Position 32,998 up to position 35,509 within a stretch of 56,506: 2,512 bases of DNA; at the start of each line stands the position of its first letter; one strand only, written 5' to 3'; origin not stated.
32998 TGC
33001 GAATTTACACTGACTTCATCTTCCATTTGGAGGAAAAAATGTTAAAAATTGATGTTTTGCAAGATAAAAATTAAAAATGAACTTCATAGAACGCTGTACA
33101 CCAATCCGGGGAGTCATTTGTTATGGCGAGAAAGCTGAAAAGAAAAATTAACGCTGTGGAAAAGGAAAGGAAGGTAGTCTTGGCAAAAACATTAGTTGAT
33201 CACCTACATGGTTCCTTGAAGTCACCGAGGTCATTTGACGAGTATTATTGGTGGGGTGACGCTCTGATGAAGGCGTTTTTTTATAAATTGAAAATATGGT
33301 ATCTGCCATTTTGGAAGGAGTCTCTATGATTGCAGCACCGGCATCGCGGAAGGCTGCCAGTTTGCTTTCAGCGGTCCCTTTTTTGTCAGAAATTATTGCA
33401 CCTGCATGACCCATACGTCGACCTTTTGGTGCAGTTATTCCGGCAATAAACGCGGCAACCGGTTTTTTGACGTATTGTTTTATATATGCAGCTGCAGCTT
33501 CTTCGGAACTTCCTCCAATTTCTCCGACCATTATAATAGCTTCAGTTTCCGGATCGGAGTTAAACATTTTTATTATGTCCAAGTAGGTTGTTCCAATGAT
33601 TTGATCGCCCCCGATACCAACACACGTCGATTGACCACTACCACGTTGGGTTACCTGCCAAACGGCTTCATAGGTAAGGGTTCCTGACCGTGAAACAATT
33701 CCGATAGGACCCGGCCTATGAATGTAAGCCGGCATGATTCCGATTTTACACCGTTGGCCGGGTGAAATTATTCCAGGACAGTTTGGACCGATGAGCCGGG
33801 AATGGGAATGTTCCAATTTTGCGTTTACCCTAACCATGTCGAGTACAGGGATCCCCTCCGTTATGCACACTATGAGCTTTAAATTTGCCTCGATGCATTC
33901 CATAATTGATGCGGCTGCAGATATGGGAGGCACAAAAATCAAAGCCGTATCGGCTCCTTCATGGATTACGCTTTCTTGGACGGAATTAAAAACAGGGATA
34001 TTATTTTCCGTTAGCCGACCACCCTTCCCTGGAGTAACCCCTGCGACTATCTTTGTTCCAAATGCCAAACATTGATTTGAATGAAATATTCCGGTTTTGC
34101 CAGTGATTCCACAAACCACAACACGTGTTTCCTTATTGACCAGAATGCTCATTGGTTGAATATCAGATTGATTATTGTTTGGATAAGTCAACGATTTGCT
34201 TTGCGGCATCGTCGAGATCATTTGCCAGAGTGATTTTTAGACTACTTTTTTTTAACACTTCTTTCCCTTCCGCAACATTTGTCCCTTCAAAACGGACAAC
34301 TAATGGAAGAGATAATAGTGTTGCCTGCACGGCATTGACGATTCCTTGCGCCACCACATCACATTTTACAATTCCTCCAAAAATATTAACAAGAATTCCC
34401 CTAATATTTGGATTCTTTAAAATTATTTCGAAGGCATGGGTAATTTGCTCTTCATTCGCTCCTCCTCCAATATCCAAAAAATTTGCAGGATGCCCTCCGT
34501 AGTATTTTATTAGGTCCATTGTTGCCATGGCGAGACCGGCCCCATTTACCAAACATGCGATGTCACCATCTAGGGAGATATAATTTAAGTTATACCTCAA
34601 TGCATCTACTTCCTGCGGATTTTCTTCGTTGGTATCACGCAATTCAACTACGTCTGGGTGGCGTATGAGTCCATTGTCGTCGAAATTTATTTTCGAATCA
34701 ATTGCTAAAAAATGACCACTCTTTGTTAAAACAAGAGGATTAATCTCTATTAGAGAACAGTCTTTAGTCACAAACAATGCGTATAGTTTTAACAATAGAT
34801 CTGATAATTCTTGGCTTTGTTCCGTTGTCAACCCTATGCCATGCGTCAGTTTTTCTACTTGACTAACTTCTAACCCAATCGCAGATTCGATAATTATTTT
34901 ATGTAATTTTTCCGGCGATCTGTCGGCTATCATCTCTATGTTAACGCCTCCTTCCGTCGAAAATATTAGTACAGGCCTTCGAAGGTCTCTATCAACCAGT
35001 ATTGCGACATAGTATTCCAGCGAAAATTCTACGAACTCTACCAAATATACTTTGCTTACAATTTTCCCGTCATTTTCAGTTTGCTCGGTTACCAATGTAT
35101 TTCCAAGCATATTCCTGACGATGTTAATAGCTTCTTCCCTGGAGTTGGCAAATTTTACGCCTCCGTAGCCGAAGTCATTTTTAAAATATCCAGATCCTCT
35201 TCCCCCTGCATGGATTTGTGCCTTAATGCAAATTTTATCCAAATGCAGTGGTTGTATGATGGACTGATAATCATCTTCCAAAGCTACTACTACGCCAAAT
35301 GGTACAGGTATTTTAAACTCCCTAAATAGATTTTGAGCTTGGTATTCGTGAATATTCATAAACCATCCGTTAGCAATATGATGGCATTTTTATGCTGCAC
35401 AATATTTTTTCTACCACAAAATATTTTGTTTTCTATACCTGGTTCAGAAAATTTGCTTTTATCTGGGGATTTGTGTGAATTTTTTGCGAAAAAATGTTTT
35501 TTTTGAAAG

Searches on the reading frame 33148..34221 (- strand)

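Call 39: search_protein_families(library=pfam, proteins=[window:33148-34221:-], max_evalue=0.0001)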
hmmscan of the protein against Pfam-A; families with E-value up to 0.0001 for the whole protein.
window:33148-34221:- (357 aa): 3 families
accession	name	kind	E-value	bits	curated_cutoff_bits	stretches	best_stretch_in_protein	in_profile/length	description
PF00549.24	Ligase_CoA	-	1.7e-25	90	24.5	1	176-296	1-127/128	CoA-ligase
PF02629.25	CoA_binding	-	6.8e-24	84.9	22.3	1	29-123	1-97/97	CoA binding domain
PF13607.11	Succ_CoA_lig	-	3.4e-12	46.7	27.4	1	170-308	1-134/138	Succinyl-CoA ligase like flavodoxin domain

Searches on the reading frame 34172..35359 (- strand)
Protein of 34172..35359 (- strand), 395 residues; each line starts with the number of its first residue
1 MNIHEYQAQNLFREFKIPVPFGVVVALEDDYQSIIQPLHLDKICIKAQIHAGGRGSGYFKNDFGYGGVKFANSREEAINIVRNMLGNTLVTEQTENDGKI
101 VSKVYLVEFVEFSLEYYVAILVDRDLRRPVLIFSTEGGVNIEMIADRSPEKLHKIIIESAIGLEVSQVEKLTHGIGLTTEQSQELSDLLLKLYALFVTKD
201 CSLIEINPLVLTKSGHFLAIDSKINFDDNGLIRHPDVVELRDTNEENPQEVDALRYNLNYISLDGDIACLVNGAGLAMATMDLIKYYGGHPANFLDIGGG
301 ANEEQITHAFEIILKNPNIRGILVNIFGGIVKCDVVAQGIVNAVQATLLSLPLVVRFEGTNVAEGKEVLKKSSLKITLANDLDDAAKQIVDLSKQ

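Call 39: search_protein_families(library=pfam, proteins=[window:34172-35359:-], max_evalue=0.0001)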
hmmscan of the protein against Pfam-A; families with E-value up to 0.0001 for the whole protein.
window:34172-35359:- (395 aa): 3 families
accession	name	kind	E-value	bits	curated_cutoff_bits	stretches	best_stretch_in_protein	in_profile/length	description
PF08442.15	ATP-grasp_2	-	6.2e-65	219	29.5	1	2-210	1-201/202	ATP-grasp domain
PF00549.24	Ligase_CoA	-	2.8e-30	105.5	24.5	1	270-389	1-127/128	CoA-ligase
PF24948.1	Citrate_synth_N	-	1.9e-13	50.8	83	1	79-227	82-221/232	ATP-citrate synthase ATP-grasp domain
